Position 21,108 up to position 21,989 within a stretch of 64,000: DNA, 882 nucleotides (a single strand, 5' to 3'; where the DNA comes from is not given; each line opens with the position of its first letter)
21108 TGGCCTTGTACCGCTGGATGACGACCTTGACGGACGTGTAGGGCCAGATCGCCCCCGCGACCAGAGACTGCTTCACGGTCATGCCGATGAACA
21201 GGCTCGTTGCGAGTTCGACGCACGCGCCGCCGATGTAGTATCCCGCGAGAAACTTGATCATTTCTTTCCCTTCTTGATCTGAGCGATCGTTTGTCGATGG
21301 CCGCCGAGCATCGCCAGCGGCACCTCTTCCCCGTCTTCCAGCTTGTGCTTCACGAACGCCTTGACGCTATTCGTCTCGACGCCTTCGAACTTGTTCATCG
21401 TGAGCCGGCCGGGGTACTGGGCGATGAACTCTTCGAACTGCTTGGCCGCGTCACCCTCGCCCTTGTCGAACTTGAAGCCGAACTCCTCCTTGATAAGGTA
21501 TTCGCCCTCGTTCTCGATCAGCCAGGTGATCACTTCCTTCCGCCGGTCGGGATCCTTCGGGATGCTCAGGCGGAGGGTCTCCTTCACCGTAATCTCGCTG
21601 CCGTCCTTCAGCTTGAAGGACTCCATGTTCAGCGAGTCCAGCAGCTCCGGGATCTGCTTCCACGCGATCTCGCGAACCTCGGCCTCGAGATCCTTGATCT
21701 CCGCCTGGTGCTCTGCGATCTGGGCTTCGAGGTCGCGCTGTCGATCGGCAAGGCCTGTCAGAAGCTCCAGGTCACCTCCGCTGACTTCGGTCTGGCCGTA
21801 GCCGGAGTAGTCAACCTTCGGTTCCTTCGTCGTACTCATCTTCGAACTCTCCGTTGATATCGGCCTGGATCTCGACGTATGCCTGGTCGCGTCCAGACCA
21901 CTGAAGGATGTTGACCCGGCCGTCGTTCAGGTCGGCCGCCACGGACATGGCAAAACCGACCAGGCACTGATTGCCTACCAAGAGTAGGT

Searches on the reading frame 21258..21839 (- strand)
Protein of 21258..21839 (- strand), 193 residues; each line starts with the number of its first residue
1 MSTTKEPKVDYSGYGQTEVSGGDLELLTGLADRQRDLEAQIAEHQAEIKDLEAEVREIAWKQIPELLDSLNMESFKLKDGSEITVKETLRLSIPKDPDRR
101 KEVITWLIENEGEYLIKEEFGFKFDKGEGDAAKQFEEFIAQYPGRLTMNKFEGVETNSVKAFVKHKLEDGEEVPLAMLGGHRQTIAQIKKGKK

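Call 23: search_protein_families(library=pfam, proteins=[window:21258-21839:-], max_evalue=0.05)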
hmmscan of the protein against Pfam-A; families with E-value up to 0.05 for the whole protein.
window:21258-21839:- (193 aa): 2 families
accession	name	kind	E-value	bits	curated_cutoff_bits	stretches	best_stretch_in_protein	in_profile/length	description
PF23984.1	DUF7307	-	9e-25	87.5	27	1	28-190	3-129/129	Pam3 gp33-like protein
PF00435.27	Spectrin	-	0.034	15.1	29.9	0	18-58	28-67/105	Spectrin repeat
